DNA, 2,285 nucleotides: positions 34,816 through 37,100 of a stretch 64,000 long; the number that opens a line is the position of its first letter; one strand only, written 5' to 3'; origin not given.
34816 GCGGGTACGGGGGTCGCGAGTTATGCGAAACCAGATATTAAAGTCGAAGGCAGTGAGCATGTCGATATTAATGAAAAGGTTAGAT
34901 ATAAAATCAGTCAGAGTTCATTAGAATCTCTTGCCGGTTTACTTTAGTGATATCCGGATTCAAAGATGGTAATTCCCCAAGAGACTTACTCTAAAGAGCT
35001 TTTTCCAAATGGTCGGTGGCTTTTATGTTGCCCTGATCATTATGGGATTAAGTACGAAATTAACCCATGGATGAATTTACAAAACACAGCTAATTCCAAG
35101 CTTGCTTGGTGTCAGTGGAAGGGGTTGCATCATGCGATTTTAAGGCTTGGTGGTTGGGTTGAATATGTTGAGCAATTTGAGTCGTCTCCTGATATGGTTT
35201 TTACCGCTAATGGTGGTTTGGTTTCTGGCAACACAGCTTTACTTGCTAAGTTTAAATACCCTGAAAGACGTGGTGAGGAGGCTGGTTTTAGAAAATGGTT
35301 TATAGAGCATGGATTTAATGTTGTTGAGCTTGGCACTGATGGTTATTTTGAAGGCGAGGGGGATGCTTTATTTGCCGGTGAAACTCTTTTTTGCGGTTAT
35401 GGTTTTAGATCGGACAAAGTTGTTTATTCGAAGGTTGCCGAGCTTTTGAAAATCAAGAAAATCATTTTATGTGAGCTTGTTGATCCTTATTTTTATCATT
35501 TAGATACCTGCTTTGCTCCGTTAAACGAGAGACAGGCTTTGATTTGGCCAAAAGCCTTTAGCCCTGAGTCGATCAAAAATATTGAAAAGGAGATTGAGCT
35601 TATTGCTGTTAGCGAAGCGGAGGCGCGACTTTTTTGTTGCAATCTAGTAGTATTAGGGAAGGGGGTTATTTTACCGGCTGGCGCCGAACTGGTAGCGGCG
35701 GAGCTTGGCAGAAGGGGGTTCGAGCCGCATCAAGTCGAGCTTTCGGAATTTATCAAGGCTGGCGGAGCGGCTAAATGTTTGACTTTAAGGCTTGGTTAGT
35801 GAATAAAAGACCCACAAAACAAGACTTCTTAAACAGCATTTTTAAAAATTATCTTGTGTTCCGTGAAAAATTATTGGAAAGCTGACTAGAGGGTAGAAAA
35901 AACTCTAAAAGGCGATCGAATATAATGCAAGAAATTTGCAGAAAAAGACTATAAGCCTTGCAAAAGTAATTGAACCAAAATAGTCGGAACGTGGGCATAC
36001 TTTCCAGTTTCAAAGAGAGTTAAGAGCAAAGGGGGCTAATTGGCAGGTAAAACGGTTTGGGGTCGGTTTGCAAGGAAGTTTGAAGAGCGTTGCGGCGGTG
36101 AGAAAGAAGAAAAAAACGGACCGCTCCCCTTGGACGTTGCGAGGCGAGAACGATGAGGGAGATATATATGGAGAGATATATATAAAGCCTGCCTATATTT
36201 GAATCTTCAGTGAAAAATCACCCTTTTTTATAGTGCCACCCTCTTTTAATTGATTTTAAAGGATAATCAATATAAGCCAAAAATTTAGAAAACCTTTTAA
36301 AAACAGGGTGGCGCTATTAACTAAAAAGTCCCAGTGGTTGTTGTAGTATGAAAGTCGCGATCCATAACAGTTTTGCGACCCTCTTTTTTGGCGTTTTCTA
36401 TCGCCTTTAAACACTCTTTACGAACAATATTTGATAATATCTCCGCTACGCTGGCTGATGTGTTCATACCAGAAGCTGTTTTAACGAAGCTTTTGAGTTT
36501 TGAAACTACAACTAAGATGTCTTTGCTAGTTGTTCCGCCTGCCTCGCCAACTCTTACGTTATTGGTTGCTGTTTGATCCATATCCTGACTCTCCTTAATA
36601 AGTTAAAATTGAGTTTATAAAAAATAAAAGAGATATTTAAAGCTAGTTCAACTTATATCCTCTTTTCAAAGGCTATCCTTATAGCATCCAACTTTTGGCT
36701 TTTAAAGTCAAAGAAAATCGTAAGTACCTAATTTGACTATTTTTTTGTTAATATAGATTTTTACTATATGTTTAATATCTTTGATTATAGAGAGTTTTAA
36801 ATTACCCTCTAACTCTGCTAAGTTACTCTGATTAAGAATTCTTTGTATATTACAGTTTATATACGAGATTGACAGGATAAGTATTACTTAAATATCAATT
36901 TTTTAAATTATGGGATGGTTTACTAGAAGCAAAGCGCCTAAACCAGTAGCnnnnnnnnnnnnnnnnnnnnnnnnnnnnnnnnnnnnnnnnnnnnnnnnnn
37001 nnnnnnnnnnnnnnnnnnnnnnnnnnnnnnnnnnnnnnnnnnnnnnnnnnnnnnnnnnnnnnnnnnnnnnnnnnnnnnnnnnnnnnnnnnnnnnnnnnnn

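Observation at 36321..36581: Histone-fold (DUF1931/HBb-like) protein encoded in a bacterial housekeeping neighbourhood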

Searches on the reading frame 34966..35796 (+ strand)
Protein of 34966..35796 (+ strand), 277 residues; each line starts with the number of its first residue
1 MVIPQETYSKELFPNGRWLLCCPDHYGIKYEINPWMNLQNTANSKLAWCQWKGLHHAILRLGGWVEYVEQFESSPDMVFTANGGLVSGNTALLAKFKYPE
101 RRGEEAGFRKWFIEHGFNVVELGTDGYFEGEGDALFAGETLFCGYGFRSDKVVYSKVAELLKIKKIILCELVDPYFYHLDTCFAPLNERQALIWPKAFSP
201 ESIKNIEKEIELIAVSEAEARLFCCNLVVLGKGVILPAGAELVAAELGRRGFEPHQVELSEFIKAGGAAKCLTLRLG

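Call 19: search_protein_families(library=pfam, proteins=[window:34966-35796:+])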
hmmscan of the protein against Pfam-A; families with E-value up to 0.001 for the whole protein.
window:34966-35796:+ (277 aa): 1 family
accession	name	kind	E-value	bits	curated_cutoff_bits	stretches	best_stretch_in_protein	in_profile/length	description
PF19420.4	DDAH_eukar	-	6.8e-13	48.9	23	1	38-274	19-288/291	N,N dimethylarginine dimethylhydrolase, eukaryotic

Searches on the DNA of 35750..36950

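Call 37: search_rna_families(source=window, start=35750, end=36950, threshold=evalue, max_evalue=1)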
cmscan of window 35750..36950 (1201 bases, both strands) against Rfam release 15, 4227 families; matches with E-value up to 1: 2.
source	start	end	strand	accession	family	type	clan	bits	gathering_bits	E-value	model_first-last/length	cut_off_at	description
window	35848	36021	+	RF02199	TTC28-AS1_2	Gene; lncRNA;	-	30.7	50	0.38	1-156/156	no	TTC28 antisense RNA 1 conserved region 2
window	36229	36318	+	RF04251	MIR5070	Gene; miRNA;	CL00139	21.9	100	0.28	1-116/116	no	MIR5070 microRNA precursor family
